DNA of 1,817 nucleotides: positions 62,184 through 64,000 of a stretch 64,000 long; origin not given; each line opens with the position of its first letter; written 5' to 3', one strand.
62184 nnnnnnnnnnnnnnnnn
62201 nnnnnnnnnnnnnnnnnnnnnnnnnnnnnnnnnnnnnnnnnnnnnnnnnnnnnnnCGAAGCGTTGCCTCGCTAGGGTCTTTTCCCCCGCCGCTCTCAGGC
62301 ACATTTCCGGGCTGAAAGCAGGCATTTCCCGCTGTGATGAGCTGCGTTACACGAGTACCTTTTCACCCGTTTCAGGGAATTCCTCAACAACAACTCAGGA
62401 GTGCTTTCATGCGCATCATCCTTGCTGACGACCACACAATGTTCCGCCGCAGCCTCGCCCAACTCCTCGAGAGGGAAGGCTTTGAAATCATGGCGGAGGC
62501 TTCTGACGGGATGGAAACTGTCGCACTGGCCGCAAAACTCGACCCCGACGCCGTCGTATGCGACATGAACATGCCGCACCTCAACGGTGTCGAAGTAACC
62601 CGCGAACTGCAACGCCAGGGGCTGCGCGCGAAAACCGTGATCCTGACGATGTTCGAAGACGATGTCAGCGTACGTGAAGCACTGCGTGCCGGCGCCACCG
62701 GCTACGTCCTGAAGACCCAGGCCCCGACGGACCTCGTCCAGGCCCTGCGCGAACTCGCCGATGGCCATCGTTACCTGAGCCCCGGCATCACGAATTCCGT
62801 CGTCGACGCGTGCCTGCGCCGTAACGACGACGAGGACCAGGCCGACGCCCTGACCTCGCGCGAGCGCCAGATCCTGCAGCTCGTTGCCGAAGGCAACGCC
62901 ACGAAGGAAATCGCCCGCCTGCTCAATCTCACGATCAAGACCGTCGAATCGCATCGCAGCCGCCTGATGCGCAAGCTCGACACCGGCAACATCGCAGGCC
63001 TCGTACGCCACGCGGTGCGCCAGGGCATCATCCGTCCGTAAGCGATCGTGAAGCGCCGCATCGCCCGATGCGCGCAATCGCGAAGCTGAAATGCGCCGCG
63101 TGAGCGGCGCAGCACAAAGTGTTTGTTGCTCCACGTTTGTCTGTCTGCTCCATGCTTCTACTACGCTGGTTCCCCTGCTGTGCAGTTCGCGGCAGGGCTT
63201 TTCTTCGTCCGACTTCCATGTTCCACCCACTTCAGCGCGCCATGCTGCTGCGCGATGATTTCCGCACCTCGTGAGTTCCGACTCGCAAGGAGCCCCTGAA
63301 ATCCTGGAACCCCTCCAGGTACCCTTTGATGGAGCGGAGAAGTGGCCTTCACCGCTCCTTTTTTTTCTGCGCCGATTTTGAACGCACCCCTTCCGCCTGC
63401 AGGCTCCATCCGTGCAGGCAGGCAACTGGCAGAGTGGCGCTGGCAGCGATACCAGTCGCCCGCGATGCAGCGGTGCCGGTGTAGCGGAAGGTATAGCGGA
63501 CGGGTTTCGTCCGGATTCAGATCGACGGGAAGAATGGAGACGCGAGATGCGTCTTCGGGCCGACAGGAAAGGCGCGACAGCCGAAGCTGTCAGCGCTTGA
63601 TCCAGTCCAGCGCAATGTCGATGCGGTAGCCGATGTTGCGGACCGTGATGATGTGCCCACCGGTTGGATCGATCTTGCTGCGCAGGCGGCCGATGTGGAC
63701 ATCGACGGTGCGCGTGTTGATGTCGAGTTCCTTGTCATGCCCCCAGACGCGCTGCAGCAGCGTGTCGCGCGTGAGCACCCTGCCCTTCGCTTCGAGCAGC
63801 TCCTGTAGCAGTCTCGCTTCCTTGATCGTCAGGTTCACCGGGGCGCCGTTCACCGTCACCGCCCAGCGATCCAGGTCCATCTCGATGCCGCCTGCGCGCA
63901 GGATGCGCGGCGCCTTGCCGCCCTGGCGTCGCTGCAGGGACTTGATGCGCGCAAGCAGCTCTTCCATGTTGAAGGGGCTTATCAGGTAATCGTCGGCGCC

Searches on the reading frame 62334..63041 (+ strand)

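Call 3: search_protein_families(library=pfam, proteins=[window:62334-63041:+], max_evalue=0.01)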
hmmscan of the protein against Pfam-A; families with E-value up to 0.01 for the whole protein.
window:62334-63041:+ (235 aa): 11 families
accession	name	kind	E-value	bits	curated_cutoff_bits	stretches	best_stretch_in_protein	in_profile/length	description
PF00072.30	Response_reg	-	1.2e-27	96.7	30.2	1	28-139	1-111/111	Response regulator receiver domain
PF00196.25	GerE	-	4.4e-19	68.3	23.5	1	172-227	2-57/57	Bacterial regulatory proteins, luxR family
PF08281.18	Sigma70_r4_2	-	8.5e-08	32.2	25.7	1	171-215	9-54/54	Sigma-70, region 4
PF04545.22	Sigma70_r4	-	6e-05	22.9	24.1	1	171-215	3-48/50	Sigma-70, region 4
PF13518.12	HTH_28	-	0.00026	21.5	25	1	179-210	4-35/52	Helix-turn-helix domain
PF13384.12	HTH_23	-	0.00039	20.6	24.6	1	176-211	6-41/50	Homeodomain-like domain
PF13551.12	HTH_29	-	0.0011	19.4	28.1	1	179-230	3-50/64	Winged helix-turn helix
PF19610.4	DUF6115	-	0.0052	17.6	27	0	164-200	87-123/134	Family of unknown function (DUF6115)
PF13542.12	HTH_Tnp_ISL3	-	0.0053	16.6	27.4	0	177-205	17-44/51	Helix-turn-helix domain of transposase family ISL3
PF14493.12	HTH_40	-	0.0054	17.4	27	0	180-230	5-55/89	Helix-turn-helix domain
PF13936.12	HTH_38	-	0.0071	16.5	27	0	173-199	5-32/44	Helix-turn-helix domain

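Call 4: search_protein_families(library=ncbifam, proteins=[window:62334-63041:+], max_evalue=0.01)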
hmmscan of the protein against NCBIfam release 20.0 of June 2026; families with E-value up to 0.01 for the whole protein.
window:62334-63041:+ (235 aa): 114 families (the best 25 are shown)
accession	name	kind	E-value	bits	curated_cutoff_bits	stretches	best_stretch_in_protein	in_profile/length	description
NF007935.0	PRK10651.1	equivalog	3.1e-47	160.5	250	1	26-216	7-199/216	two-component system response regulator NarL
NF011896.0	PRK15369.1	equivalog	9.9e-46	156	242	1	26-233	4-210/211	two component system response regulator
NF052445.1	RespRegMctR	equivalog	1.9e-44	151.5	300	1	26-232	2-204/205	two-component system response regulator MctR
NF007018.1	PRK09483.1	equivalog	1.1e-40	139.6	280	1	26-233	2-209/217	UvrY/SirA/GacA family response regulator transcription factor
NF007708.0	PRK10403.1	equivalog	1.7e-37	129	343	1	26-217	7-198/215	nitrate/nitrite response regulator protein NarP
NF047785.1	respo_reg_MadR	equivalog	2.7e-36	124.9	300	1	26-233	1-209/209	MadR family response regulator transcription factor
NF007685.0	PRK10360.1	equivalog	1.9e-30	106.2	258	1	27-225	3-190/196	response regulator transcription factor UhpA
NF006900.1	PRK09390.1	equivalog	4.7e-28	98.1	255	1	28-231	7-201/203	response regulator FixJ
NF007419.0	PRK09958.1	equivalog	2.6e-27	95.7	251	1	26-230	1-201/204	acid-sensing system DNA-binding response regulator EvgA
NF040749.1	tetrathio_RR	equivalog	2e-22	79.8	290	1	28-225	2-186/191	tetrathionate respiration response regulator TtrR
NF008098.0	PRK10840.1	equivalog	2.5e-21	76.1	235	1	26-223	4-201/216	response regulator transcription factor RcsB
NF041367.1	CheY_Halo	equivalog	9.4e-20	71.1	200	1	28-140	1-112/114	chemotaxis protein CheY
NF007403.0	PRK09935.1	equivalog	1.9e-18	66.8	271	1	28-228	6-205/210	fimbria biosynthesis transcriptional regulator FimZ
NF041830.1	RR_TF_ErdR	exception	7.3e-18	65.1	390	1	27-216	3-194/213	response regulator transcription factor ErdR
NF007969.0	PRK10693.1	equivalog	2.6e-16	59.5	329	1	27-185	9-158/337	two-component system response regulator RssB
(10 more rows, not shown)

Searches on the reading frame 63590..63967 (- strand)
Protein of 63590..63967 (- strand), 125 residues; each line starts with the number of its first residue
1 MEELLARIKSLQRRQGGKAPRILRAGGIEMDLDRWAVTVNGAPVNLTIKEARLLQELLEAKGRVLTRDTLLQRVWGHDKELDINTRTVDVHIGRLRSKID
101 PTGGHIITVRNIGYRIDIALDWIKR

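Call 61: search_protein_families(library=pfam, proteins=[window:63590-63967:-], max_evalue=0.01)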
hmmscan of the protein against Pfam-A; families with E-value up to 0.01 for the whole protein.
window:63590-63967:- (125 aa): 1 family
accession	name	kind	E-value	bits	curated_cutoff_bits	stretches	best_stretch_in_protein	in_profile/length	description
PF00486.34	Trans_reg_C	-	8e-24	84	26.2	1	41-116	1-77/77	Transcriptional regulatory protein, C terminal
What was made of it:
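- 63590..63967 (-): C-terminal part of an OmpR-family response regulator (gene runs off the window end); a conserved neighbour with no kinase of its own in view. Trans_reg_C 84 bits (call 61).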
